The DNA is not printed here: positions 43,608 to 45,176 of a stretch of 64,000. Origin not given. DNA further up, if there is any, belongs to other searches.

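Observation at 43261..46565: Candidate undescribed two-gene system: double pseudo-AAA+ protein plus membrane caspase-TPR protein between hslVU and hrcA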

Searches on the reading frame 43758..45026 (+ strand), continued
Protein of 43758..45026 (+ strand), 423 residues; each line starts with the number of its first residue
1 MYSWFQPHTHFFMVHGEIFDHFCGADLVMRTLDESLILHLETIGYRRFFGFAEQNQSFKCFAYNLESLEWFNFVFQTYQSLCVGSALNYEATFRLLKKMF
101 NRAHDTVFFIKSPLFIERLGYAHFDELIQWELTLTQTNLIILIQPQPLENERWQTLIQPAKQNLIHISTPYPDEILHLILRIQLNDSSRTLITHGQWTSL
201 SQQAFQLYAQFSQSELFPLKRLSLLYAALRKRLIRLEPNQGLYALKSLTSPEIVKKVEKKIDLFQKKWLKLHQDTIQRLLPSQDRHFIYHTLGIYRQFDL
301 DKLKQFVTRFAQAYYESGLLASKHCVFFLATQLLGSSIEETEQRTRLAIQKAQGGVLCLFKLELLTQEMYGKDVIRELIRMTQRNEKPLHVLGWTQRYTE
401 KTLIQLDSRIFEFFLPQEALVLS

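Call 16: search_protein_families(library=pfam, proteins=[P0123, P0124, P0133, P0147, P0173, P0190, P0136, P0143], max_evalue=0.001)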
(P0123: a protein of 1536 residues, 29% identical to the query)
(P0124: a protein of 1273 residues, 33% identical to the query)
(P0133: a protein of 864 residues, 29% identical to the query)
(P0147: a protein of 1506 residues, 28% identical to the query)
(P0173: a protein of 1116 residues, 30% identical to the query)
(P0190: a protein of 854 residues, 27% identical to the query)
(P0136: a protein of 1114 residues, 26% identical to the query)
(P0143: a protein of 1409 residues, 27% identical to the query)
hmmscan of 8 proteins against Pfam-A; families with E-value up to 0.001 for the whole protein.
P0123 (1536 aa): 25 families
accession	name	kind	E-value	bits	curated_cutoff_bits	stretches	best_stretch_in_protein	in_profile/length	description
PF00004.35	AAA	-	4.1e-73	244.4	21.2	4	480-610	2-130/131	ATPase family associated with various cellular activities (AAA)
PF17866.7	AAA_lid_6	-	8.9e-50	167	24.3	4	1191-1249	2-60/60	AAA lid domain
PF13401.12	AAA_22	-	5.3e-19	69.3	27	0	1047-1146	43-127/130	AAA domain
PF05496.18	RuvB_N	-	7.4e-19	68.5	27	1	1028-1136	26-117/159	Holliday junction DNA helicase RuvB P-loop domain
PF07728.20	AAA_5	-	3.3e-18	66.5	22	1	1314-1392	1-83/139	AAA domain (dynein-related subfamily)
PF20720.3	nSTAND3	-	2.6e-15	56.9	27.2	0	474-504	15-45/155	Novel STAND NTPase 3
PF13604.12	AAA_30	-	4.6e-15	56.3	27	0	744-859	6-121/191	AAA domain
PF03266.21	NTPase_1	-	9.4e-13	48.8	23.9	0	478-517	1-40/168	NTPase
PF13191.12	AAA_16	-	6.3e-12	46.7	32.6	0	753-830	21-104/167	AAA ATPase domain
PF01078.27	Mg_chelatase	-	2.6e-11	43.8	20.3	0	1304-1339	13-49/207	Magnesium chelatase, subunit ChlI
PF13245.12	AAA_19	-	1.5e-10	41.8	25.1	0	1029-1065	5-41/134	AAA domain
PF05673.19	DUF815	-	3.1e-09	36.8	23.8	0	1435-1505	181-248/249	Protein of unknown function (DUF815)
PF12775.13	AAA_7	-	2.7e-08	34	25.8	0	1031-1129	29-131/181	P-loop containing dynein motor region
PF20127.4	DUF6517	-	8.9e-08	32.8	23.9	0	1121-1147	144-170/187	Family of unknown function (DUF6517)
PF24883.2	NPHP3_N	-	1.1e-06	29.4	24.8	0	474-501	20-47/164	Nephrocystin 3, N-terminal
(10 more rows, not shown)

P0124 (1273 aa): 28 families (the best 25 are shown)
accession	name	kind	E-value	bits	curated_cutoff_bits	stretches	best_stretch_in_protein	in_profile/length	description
PF00004.35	AAA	-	2.2e-53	180.6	21.2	3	1047-1177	2-130/131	ATPase family associated with various cellular activities (AAA)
PF17866.7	AAA_lid_6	-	2.9e-24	85.3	24.3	3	930-973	14-60/60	AAA lid domain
PF05496.18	RuvB_N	-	2.5e-16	60.3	27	1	1037-1154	27-123/159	Holliday junction DNA helicase RuvB P-loop domain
PF01078.27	Mg_chelatase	-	3.2e-14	53.2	20.3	0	1044-1067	23-46/207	Magnesium chelatase, subunit ChlI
PF07728.20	AAA_5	-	5.6e-13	49.5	22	0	1045-1144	1-96/139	AAA domain (dynein-related subfamily)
PF00910.28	RNA_helicase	-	3.2e-11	44.1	21.5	0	1047-1105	2-62/105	RNA helicase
PF00158.32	Sigma54_activat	-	1.7e-10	41.2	20.2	0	473-565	6-106/168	Sigma-54 interaction domain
PF13401.12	AAA_22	-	2.3e-10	41.3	27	0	1045-1067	7-29/130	AAA domain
PF13238.12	AAA_18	-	6e-10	40.1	29.4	0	1049-1066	4-21/128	AAA domain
PF01443.25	Viral_helicase1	-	1.5e-09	38.5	21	0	1048-1119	3-72/228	Viral superfamily 1 RNA helicase core domain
PF20720.3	nSTAND3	-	1.5e-09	38.1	27.2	0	202-328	13-121/155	Novel STAND NTPase 3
PF14532.12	Sigma54_activ_2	-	3e-09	37.7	25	0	1038-1147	16-105/138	Sigma-54 interaction domain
PF13245.12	AAA_19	-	4e-09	37.2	25.1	0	764-819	15-61/134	AAA domain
PF13604.12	AAA_30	-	4.4e-09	36.8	27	0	764-798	22-56/191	AAA domain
PF13191.12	AAA_16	-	6.9e-09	36.9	32.6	0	758-798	22-63/167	AAA ATPase domain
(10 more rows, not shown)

P0133 (864 aa): 18 families
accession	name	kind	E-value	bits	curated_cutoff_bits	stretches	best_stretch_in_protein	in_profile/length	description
PF00004.35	AAA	-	2.9e-30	105.8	21.2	2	645-774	2-129/131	ATPase family associated with various cellular activities (AAA)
PF17866.7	AAA_lid_6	-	9e-12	45.3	24.3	1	799-843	1-43/60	AAA lid domain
PF13401.12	AAA_22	-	1.2e-10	42.2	27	0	360-423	7-60/130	AAA domain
PF05496.18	RuvB_N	-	3.7e-09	37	27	1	353-436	28-99/159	Holliday junction DNA helicase RuvB P-loop domain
PF01078.27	Mg_chelatase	-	3.8e-08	33.4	20.3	0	643-666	24-47/207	Magnesium chelatase, subunit ChlI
PF20720.3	nSTAND3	-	1.5e-07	31.7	27.2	1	361-423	20-77/155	Novel STAND NTPase 3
PF07728.20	AAA_5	-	4.2e-07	30.5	22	0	360-384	1-25/139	AAA domain (dynein-related subfamily)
PF13191.12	AAA_16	-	5.3e-07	30.7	32.6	0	353-409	19-64/167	AAA ATPase domain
PF05673.19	DUF815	-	1.5e-06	28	23.8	0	357-403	52-94/249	Protein of unknown function (DUF815)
PF05621.17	TniB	-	6.3e-06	26.2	22.4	0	694-770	109-181/189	Bacterial TniB protein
PF00005.33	ABC_tran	-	2.2e-05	25.5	25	0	360-393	13-42/137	ABC transporter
PF13245.12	AAA_19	-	2.3e-05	25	25.1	0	644-697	14-58/134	AAA domain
PF13604.12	AAA_30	-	3.8e-05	23.9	27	0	361-386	21-46/191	AAA domain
PF03266.21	NTPase_1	-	0.0001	22.6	23.9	0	360-392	1-33/168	NTPase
PF13238.12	AAA_18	-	0.00017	22.5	29.4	0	362-381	2-21/128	AAA domain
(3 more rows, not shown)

P0147 (1506 aa): 36 families (the best 25 are shown)
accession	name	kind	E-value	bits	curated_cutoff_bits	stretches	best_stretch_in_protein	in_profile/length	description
PF00004.35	AAA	-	7.3e-52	175.7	21.2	4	421-531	2-110/131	ATPase family associated with various cellular activities (AAA)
PF17866.7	AAA_lid_6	-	4.2e-21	75.2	24.3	3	1145-1191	1-44/60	AAA lid domain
PF13401.12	AAA_22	-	1e-16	61.9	27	0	1273-1390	8-128/130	AAA domain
PF07728.20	AAA_5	-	1.6e-14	54.5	22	0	709-782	2-77/139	AAA domain (dynein-related subfamily)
PF05496.18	RuvB_N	-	6.8e-14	52.4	27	0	402-456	18-72/159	Holliday junction DNA helicase RuvB P-loop domain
PF01078.27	Mg_chelatase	-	3.1e-12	46.8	20.3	0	991-1015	25-49/207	Magnesium chelatase, subunit ChlI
PF13191.12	AAA_16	-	4.7e-12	47.1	32.6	0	417-450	24-58/167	AAA ATPase domain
PF20720.3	nSTAND3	-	5.5e-11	42.8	27.2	0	420-445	20-45/155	Novel STAND NTPase 3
PF13238.12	AAA_18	-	6.4e-11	43.2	29.4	0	709-782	1-68/128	AAA domain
PF13245.12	AAA_19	-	6.1e-10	39.8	25.1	0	982-1018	4-41/134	AAA domain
PF09848.15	SLFN-g3_helicase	-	1.9e-08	34.4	24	0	710-785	5-93/354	Schlafen group 3, DNA/RNA helicase domain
PF13479.12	AAA_24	-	6e-08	33.2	27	0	709-731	5-27/195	AAA domain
PF00005.33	ABC_tran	-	9.2e-08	33.2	25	0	420-462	14-51/137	ABC transporter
PF13173.12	AAA_14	-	1.7e-07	31.7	27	0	420-498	5-80/129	AAA domain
PF06309.17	Torsin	-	3.2e-07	30.9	27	0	422-459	58-95/127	Torsin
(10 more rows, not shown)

P0173 (1116 aa): 17 families
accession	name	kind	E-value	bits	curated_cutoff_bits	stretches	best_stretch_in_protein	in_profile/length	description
PF00004.35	AAA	-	1.4e-28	100.4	21.2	2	668-798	2-130/131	ATPase family associated with various cellular activities (AAA)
PF13365.12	Trypsin_2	-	1.7e-23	84.4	27.6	1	944-1088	1-144/144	Trypsin-like peptidase domain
PF17866.7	AAA_lid_6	-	1.2e-15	57.7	24.3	2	830-886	9-60/60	AAA lid domain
PF13401.12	AAA_22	-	1.8e-10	41.6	27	0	674-776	43-125/130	AAA domain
PF07728.20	AAA_5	-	2e-09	38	22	1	391-461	1-75/139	AAA domain (dynein-related subfamily)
PF05496.18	RuvB_N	-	7.8e-08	32.7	27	0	391-464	35-96/159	Holliday junction DNA helicase RuvB P-loop domain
PF01078.27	Mg_chelatase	-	1.4e-07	31.5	20.3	0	666-710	24-65/207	Magnesium chelatase, subunit ChlI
PF00910.28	RNA_helicase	-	3.6e-07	31.1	21.5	0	668-722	2-58/105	RNA helicase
PF20720.3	nSTAND3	-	1.3e-06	28.6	27.2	0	387-417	15-45/155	Novel STAND NTPase 3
PF13245.12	AAA_19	-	1.4e-06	29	25.1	0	388-429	10-42/134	AAA domain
PF13238.12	AAA_18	-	7.5e-06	26.9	29.4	0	392-409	1-18/128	AAA domain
PF13191.12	AAA_16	-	2e-05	25.6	32.6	0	390-450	25-84/167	AAA ATPase domain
PF13521.12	AAA_28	-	2.4e-05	25.1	27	0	392-411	2-21/164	AAA domain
PF13604.12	AAA_30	-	4.3e-05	23.8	27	0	391-462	20-98/191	AAA domain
PF06414.18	Zeta_toxin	-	0.00013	21.9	22.3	0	659-686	11-38/199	Zeta toxin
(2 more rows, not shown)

P0190 (854 aa): 21 families
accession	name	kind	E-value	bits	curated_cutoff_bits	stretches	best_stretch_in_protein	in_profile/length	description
PF00004.35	AAA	-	5e-35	121.2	21.2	2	636-766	2-130/131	ATPase family associated with various cellular activities (AAA)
PF17866.7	AAA_lid_6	-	3.1e-12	46.8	24.3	1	792-852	3-60/60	AAA lid domain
PF05496.18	RuvB_N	-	4.6e-12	46.4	27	2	347-441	20-102/159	Holliday junction DNA helicase RuvB P-loop domain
PF07728.20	AAA_5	-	7.2e-11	42.7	22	1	362-438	1-81/139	AAA domain (dynein-related subfamily)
PF13401.12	AAA_22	-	4.9e-08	33.8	27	0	360-385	5-30/130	AAA domain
PF00910.28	RNA_helicase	-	9.2e-08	33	21.5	0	636-688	2-56/105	RNA helicase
PF01078.27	Mg_chelatase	-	1.3e-07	31.7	20.3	0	362-395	24-60/207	Magnesium chelatase, subunit ChlI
PF13245.12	AAA_19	-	8.8e-07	29.6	25.1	0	363-388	14-39/134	AAA domain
PF20720.3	nSTAND3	-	2.7e-06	27.6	27.2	1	360-389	17-46/155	Novel STAND NTPase 3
PF13604.12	AAA_30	-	6.1e-06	26.5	27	0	362-438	20-103/191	AAA domain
PF00158.32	Sigma54_activat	-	6.3e-06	26.4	20.2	0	354-436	16-106/168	Sigma-54 interaction domain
PF13238.12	AAA_18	-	1e-05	26.4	29.4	0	364-383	2-21/128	AAA domain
PF03266.21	NTPase_1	-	1.2e-05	25.7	23.9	0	362-401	1-40/168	NTPase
PF13191.12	AAA_16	-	1.7e-05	25.8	32.6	0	360-387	24-51/167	AAA ATPase domain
PF14532.12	Sigma54_activ_2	-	2e-05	25.3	25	0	358-439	19-85/138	Sigma-54 interaction domain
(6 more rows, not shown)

P0136 (1114 aa): 24 families
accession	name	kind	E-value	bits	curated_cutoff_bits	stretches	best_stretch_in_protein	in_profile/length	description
PF00004.35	AAA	-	2.4e-33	115.8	21.2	2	644-774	2-129/131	ATPase family associated with various cellular activities (AAA)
PF13365.12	Trypsin_2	-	7.5e-23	82.3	27.6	1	931-1078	1-144/144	Trypsin-like peptidase domain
PF17866.7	AAA_lid_6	-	5.5e-11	42.8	24.3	1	813-862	14-60/60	AAA lid domain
PF00089.32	Trypsin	-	2.2e-10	41.2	20.6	1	930-1087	26-201/220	Trypsin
PF05496.18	RuvB_N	-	4e-10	40.1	27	1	611-719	5-100/159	Holliday junction DNA helicase RuvB P-loop domain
PF13401.12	AAA_22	-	8e-09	36.3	27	0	372-395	8-31/130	AAA domain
PF07728.20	AAA_5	-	1.1e-08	35.7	22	1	371-445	1-79/139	AAA domain (dynein-related subfamily)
PF13191.12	AAA_16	-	1.4e-08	35.9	32.6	0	623-678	7-63/167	AAA ATPase domain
PF01078.27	Mg_chelatase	-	7e-08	32.6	20.3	0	371-396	24-49/207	Magnesium chelatase, subunit ChlI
PF13604.12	AAA_30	-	1.5e-07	31.8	27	1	372-448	21-104/191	AAA domain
PF13238.12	AAA_18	-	5.2e-07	30.6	29.4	0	373-402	2-25/128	AAA domain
PF20720.3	nSTAND3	-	2.7e-06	27.6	27.2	0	372-398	20-46/155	Novel STAND NTPase 3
PF13245.12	AAA_19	-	3.2e-06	27.8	25.1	0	372-398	14-40/134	AAA domain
PF13521.12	AAA_28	-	1.1e-05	26.1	27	0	372-392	2-22/164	AAA domain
PF08433.16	KTI12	-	1.1e-05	25.5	22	0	373-432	5-57/271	Chromatin associated protein KTI12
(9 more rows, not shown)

P0143 (1409 aa): 34 families (the best 25 are shown)
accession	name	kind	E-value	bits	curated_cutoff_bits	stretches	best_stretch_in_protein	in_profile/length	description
PF00004.35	AAA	-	1.8e-48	164.7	21.2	3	384-497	2-113/131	ATPase family associated with various cellular activities (AAA)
PF13365.12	Trypsin_2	-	4e-24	86.4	27.6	1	1228-1375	1-144/144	Trypsin-like peptidase domain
PF05496.18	RuvB_N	-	4.8e-15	56.1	27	0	376-460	29-101/159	Holliday junction DNA helicase RuvB P-loop domain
PF17866.7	AAA_lid_6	-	3.9e-14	52.9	24.3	1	811-871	3-60/60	AAA lid domain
PF07728.20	AAA_5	-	4.1e-14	53.2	22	0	650-731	2-86/139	AAA domain (dynein-related subfamily)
PF13401.12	AAA_22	-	1.2e-13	51.9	27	1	648-758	6-125/130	AAA domain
PF01078.27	Mg_chelatase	-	3.2e-11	43.5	20.3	0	649-677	24-52/207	Magnesium chelatase, subunit ChlI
PF13245.12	AAA_19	-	6.4e-11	43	25.1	0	383-456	14-69/134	AAA domain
PF20720.3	nSTAND3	-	6e-10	39.5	27.2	0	383-409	20-46/155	Novel STAND NTPase 3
PF00910.28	RNA_helicase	-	1.4e-09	38.8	21.5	0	384-433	2-53/105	RNA helicase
PF13238.12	AAA_18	-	7.2e-09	36.6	29.4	0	653-699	4-44/128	AAA domain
PF13191.12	AAA_16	-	1.2e-08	36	32.6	0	382-418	26-63/167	AAA ATPase domain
PF13604.12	AAA_30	-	8.6e-08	32.6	27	0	929-1006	14-98/191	AAA domain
PF13173.12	AAA_14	-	1e-07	32.4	27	0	384-489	6-97/129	AAA domain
PF00089.32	Trypsin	-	1.4e-07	32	20.6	1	1216-1383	17-202/220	Trypsin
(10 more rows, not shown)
